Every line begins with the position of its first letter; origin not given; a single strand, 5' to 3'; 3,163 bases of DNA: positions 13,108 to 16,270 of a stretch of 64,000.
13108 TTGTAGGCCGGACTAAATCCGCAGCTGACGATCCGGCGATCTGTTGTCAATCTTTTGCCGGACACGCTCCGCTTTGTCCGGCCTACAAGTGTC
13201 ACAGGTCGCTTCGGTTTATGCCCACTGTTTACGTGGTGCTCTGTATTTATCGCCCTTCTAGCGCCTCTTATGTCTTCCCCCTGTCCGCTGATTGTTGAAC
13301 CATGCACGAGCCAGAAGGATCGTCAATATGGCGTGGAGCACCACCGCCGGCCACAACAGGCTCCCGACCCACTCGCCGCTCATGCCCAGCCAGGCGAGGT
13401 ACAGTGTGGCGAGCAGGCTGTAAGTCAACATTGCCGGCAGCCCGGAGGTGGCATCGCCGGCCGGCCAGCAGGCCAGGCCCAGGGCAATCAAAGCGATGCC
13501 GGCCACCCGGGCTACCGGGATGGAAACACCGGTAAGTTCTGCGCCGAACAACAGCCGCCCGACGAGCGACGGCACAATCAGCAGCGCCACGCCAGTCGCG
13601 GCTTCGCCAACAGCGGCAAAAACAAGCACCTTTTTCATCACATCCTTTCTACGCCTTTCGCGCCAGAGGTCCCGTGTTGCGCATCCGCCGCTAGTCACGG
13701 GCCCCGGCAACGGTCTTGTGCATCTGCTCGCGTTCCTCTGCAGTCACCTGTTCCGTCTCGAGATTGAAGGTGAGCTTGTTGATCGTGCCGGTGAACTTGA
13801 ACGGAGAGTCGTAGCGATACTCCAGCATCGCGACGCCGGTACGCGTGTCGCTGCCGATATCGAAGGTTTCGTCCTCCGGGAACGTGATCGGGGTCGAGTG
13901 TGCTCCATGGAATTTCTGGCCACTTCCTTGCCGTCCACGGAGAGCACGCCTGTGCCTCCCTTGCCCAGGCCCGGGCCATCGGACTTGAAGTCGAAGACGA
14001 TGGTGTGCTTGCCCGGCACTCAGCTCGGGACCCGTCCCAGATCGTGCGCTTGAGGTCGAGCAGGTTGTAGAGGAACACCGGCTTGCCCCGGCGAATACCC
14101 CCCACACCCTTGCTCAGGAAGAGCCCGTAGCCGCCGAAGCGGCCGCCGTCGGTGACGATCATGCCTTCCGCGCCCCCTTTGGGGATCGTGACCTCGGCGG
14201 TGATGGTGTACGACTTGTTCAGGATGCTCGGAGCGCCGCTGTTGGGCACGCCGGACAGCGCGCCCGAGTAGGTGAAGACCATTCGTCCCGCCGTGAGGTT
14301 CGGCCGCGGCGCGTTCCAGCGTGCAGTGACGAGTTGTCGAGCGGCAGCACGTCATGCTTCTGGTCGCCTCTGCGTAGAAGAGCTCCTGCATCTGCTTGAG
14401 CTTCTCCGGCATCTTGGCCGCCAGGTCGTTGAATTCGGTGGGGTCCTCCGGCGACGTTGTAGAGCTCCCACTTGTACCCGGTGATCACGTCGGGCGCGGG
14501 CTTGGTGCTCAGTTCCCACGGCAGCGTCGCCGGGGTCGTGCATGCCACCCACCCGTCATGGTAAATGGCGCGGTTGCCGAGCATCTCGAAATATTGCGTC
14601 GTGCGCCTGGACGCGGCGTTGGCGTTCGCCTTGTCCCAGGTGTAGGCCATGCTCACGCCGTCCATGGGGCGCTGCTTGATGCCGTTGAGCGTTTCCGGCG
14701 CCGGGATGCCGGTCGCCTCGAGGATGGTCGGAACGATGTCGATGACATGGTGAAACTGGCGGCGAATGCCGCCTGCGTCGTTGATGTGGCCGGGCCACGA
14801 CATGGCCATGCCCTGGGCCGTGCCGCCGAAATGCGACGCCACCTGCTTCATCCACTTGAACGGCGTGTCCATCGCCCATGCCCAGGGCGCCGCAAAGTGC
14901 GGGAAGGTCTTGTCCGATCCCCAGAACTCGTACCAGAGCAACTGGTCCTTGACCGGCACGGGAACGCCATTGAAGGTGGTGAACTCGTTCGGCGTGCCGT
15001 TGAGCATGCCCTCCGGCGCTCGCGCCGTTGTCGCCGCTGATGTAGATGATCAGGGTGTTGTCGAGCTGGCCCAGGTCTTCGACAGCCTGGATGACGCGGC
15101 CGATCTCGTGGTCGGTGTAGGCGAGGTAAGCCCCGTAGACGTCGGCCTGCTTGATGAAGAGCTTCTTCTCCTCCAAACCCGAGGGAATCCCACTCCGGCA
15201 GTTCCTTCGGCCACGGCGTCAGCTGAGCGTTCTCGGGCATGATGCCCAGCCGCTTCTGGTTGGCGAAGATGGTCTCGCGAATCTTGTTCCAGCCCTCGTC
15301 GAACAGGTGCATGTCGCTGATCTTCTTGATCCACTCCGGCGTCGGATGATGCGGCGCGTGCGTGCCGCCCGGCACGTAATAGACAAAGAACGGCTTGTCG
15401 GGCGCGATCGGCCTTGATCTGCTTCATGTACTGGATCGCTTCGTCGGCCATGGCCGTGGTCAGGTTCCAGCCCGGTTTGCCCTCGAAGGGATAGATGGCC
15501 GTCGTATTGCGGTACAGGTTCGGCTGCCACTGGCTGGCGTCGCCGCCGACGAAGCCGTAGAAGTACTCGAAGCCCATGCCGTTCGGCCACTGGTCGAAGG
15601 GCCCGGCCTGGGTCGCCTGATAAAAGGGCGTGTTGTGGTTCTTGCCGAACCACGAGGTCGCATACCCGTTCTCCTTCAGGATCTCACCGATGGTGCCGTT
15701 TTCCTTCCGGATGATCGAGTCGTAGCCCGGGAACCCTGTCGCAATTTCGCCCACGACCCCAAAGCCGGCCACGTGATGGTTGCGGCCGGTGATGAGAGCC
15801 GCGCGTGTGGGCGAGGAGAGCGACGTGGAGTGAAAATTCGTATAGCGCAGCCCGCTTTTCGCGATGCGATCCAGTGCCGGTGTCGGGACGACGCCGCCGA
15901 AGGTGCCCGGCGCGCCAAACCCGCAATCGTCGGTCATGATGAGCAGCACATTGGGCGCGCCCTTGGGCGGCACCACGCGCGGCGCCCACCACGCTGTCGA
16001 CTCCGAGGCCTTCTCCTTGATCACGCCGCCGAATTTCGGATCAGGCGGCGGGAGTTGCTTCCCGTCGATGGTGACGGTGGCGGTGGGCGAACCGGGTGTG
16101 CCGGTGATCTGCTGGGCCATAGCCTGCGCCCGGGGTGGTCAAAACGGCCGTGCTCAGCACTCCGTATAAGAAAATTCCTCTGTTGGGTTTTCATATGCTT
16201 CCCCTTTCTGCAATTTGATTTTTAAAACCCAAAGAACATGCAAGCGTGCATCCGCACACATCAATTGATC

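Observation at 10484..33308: Minus-strand supercluster: four secreted sulfatases, two anaerobic sulfatase-maturating enzymes, a secreted HAD hydrolase and three outer-membrane channels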

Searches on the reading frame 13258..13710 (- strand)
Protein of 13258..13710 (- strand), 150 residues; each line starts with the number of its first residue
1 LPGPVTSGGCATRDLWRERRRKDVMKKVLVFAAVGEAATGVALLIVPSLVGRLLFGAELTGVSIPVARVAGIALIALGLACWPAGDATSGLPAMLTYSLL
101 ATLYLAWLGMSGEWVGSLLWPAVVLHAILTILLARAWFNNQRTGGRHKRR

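Call 33: search_protein_families(library=ncbifam, proteins=[window:13258-13710:-], max_evalue=0.001)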
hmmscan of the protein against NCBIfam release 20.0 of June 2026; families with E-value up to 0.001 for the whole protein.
window:13258-13710:- (150 aa): 0 families

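Call 48: search_protein_families(library=pfam, proteins=[window:13258-13710:-], max_evalue=5)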
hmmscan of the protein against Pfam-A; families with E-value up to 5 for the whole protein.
window:13258-13710:- (150 aa): 3 families
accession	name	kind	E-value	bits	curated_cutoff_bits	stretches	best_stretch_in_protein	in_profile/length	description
PF01027.25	Bax1-I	-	0.66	10.1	34.1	1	23-134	2-111/207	Inhibitor of apoptosis-promoting Bax1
PF10399.14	UCR_Fe-S_N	-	0.92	9.4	24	1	28-47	14-33/41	Ubiquitinol-cytochrome C reductase Fe-S subunit TAT signal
PF07254.17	Cpta_toxin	-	3.6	8.2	27.3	0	69-102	20-53/133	Membrane-bound toxin component of toxin-antitoxin system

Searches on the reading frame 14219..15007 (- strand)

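Call 10: search_protein_families(library=pfam, proteins=[window:14219-15007:-], max_evalue=0.01)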
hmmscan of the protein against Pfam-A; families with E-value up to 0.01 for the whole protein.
window:14219-15007:- (262 aa): 2 families
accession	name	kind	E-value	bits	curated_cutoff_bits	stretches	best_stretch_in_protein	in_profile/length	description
PF16347.10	SGSH_C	-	9.7e-05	23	29.3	1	67-124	20-76/154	N-sulphoglucosamine sulphohydrolase, C-terminal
PF00884.28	Sulfatase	-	0.0049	16.7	25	1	47-101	249-301/301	Sulfatase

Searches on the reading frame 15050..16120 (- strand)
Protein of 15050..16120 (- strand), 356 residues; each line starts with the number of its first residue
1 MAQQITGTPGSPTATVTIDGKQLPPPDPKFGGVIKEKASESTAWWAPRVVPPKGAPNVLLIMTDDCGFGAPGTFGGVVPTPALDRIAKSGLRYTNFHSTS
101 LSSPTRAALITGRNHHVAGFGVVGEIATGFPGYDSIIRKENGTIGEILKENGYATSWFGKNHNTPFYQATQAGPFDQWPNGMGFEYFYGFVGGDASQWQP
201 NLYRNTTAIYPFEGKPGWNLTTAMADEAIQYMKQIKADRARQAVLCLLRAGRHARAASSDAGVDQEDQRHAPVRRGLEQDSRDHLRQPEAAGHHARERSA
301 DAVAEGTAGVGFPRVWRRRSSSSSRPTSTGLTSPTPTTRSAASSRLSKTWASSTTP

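Call 10: search_protein_families(library=pfam, proteins=[window:15050-16120:-], max_evalue=0.01)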
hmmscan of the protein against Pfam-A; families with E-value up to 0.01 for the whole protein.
window:15050-16120:- (356 aa): 1 family
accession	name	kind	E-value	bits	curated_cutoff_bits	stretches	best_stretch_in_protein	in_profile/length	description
PF00884.28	Sulfatase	-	1e-28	101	25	1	56-256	1-178/301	Sulfatase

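Call 33: search_protein_families(library=ncbifam, proteins=[window:15050-16120:-], max_evalue=0.001)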
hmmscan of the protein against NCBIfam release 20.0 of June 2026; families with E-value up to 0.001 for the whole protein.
window:15050-16120:- (356 aa): 3 families
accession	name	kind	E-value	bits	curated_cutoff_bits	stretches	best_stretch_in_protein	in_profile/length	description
NF010322.0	PRK13759.1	equivalog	2.1e-12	46.3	481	1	54-166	5-110/486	arylsulfatase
NF052527.1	Mn_arylsulf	exception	1.4e-05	24.3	850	1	56-165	2-105/479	manganese-dependent arylsulfatase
TIGR03417.1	chol_sulfatase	equivalog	3.9e-05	22.7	433.45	1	56-162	3-102/500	choline-sulfatase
